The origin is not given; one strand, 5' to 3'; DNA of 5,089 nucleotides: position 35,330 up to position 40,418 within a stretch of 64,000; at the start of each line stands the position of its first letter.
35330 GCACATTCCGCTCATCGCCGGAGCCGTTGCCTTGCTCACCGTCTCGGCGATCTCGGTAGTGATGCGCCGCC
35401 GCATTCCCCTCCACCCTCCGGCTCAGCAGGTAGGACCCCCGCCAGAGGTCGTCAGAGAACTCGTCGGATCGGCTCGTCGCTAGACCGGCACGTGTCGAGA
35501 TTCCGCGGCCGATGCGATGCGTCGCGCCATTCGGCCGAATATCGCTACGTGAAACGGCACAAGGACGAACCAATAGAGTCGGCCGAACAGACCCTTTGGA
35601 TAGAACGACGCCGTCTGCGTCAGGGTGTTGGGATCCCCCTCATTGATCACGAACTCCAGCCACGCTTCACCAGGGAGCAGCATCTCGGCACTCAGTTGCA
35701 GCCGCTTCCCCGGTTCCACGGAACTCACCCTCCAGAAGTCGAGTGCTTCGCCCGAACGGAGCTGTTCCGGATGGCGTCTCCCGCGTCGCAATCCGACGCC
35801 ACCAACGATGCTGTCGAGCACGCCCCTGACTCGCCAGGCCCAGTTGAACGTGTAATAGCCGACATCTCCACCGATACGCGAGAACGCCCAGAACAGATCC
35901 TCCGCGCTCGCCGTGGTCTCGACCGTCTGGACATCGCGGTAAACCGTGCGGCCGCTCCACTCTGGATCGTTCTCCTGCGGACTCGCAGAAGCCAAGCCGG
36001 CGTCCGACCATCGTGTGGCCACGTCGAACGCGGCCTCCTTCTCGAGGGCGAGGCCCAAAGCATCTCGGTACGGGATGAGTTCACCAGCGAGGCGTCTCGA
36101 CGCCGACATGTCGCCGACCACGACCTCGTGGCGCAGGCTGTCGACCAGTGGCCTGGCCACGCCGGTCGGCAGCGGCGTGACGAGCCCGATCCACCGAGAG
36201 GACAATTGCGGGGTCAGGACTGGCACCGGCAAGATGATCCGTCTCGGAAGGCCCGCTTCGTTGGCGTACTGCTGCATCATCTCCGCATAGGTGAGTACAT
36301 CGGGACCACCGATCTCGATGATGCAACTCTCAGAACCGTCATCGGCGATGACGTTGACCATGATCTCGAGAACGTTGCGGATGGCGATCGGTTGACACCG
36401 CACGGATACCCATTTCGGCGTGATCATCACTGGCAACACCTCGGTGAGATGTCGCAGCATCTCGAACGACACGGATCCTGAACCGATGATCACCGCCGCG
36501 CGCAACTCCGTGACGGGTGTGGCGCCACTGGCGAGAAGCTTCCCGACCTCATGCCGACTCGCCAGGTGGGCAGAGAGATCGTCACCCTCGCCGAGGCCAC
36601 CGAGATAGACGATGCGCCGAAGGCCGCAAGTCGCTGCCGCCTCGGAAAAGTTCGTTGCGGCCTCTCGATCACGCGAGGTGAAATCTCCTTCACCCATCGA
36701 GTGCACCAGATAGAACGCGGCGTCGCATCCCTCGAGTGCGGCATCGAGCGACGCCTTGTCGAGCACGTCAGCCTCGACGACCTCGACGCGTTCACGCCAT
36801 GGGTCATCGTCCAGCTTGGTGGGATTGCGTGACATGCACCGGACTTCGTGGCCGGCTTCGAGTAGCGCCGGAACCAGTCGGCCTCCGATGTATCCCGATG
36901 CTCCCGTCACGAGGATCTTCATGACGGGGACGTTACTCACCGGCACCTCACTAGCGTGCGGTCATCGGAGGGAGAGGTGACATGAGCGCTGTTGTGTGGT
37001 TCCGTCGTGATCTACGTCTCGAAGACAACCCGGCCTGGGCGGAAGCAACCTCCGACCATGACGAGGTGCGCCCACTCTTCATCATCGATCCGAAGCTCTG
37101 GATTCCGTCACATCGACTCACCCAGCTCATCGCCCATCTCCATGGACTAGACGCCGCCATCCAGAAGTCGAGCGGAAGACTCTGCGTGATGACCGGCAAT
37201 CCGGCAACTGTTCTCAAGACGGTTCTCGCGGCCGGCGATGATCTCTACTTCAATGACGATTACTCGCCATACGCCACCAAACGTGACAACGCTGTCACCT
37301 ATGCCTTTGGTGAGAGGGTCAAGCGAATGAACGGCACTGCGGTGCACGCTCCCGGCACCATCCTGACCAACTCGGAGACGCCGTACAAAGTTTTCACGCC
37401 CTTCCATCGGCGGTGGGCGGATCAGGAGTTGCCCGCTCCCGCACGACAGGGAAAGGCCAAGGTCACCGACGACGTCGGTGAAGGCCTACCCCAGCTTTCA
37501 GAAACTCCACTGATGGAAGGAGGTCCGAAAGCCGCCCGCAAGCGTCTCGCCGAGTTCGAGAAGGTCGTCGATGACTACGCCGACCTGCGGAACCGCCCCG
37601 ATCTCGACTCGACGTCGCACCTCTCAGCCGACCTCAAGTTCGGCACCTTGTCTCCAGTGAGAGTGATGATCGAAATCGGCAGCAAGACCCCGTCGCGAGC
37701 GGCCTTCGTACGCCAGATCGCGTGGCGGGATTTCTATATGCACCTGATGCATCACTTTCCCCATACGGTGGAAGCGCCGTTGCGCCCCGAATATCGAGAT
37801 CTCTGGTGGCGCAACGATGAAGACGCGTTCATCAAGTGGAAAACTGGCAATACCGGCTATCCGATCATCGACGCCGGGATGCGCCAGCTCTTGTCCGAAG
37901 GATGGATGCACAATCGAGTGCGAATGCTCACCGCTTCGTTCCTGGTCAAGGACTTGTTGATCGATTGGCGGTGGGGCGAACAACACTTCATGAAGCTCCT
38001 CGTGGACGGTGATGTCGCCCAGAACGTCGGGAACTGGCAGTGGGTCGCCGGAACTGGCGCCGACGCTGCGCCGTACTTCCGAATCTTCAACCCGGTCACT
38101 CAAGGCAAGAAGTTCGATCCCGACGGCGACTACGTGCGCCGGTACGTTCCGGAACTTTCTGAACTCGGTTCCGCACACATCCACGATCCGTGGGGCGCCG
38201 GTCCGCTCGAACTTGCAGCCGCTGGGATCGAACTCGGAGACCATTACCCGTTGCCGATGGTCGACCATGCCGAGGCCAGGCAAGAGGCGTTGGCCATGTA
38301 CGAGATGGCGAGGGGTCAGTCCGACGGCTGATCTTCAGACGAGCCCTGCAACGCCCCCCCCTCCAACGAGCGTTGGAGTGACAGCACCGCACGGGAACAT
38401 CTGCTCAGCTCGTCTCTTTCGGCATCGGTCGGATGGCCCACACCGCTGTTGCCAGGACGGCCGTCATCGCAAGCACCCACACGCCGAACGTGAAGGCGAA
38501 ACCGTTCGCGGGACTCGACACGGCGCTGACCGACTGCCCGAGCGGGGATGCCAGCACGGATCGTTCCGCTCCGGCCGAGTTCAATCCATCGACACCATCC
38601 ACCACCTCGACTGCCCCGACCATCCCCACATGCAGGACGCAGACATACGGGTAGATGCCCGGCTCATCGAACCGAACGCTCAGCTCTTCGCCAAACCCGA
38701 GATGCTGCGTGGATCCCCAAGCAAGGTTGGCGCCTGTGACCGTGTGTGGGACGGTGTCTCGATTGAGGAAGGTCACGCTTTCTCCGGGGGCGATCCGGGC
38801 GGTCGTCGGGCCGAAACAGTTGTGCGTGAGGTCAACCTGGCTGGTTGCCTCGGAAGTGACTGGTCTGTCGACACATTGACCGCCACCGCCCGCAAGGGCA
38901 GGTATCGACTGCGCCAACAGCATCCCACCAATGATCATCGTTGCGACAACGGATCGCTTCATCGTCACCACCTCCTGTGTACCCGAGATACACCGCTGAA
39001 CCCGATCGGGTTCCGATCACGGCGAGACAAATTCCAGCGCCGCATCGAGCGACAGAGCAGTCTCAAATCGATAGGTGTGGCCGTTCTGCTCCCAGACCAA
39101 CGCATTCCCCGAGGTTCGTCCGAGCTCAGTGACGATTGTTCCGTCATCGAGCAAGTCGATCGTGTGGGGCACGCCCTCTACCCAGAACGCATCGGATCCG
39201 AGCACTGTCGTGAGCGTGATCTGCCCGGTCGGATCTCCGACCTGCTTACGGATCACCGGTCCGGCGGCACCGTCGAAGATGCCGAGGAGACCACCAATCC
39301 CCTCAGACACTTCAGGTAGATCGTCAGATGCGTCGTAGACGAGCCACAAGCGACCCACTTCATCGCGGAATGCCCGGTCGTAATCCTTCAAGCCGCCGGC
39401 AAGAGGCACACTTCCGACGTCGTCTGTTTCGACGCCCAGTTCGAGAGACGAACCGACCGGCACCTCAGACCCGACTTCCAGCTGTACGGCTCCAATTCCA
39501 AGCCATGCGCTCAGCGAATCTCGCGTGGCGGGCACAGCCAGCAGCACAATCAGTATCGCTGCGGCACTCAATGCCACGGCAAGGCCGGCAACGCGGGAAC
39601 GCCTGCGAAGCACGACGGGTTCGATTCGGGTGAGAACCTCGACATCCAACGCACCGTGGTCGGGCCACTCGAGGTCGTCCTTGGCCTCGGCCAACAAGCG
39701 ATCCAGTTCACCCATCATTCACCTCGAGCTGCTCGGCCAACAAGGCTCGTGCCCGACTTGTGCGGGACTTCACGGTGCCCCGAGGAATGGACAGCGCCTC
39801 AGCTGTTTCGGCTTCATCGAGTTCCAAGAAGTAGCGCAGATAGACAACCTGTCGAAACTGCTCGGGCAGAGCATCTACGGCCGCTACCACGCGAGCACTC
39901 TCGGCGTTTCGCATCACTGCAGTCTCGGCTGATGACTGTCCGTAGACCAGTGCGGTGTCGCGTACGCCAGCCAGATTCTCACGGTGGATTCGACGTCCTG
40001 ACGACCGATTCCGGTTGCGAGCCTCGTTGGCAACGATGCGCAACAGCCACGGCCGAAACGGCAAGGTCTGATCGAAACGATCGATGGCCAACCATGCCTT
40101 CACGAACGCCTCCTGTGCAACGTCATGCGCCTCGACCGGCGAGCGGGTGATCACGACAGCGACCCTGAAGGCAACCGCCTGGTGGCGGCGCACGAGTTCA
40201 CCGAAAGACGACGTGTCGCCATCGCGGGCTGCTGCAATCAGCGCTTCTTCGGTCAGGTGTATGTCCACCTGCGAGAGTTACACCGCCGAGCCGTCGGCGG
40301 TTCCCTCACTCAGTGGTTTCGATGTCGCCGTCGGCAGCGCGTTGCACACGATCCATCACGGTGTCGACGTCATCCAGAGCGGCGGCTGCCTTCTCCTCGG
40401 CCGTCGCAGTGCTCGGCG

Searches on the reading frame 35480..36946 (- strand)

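Call 41: search_protein_families(library=pfam, proteins=[window:35480-36946:-], max_evalue=0.0001)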
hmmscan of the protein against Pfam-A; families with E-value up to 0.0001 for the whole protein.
window:35480-36946:- (488 aa): 6 families
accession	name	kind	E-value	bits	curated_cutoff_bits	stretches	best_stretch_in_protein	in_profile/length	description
PF11066.14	DUF2867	-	2.8e-34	118.9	27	1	330-473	1-142/142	Protein of unknown function (DUF2867)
PF13460.12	NAD_binding_10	-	2.4e-21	76.9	27.2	1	15-128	1-109/184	NAD(P)H-binding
PF05368.20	NmrA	-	4.7e-15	56.4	27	1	10-144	4-140/298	NmrA-like family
PF01370.27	Epimerase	-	1.5e-12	47.9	20.9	1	11-116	1-114/240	NAD dependent epimerase/dehydratase family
PF01073.25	3Beta_HSD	-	3e-08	33.5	22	1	12-115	1-114/280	3-beta hydroxysteroid dehydrogenase/isomerase family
PF16363.11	GDP_Man_Dehyd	-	2.9e-05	24.1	27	1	12-74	1-74/332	GDP-mannose 4,6 dehydratase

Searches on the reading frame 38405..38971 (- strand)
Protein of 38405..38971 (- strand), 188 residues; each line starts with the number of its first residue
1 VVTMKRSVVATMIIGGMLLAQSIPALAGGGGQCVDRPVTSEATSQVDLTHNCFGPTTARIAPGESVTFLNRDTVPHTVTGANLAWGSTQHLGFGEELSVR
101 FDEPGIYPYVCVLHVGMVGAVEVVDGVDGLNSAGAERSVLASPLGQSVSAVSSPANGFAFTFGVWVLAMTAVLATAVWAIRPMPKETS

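Call 41: search_protein_families(library=pfam, proteins=[window:38405-38971:-], max_evalue=0.0001)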
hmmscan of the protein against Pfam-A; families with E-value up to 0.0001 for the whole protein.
window:38405-38971:- (188 aa): 1 family
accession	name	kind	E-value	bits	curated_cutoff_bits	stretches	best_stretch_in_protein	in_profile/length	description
PF00127.26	Copper-bind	-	3e-08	34.4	21.2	1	52-123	13-98/99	Copper binding proteins, plastocyanin/azurin family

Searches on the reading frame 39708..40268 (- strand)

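Call 66: search_protein_families(library=pfam, proteins=[window:39708-40268:-], max_evalue=0.0001)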
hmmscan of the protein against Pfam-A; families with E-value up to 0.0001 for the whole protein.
window:39708-40268:- (186 aa): 3 families
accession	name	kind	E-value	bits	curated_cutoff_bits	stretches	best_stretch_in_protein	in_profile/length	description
PF04542.20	Sigma70_r2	-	3.8e-16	59.1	24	1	25-92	1-70/71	Sigma-70 region 2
PF08281.18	Sigma70_r4_2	-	7.1e-14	51.6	25.7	1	126-177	3-54/54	Sigma-70, region 4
PF04545.22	Sigma70_r4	-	2.7e-10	40.1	24.1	1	131-175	2-46/50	Sigma-70, region 4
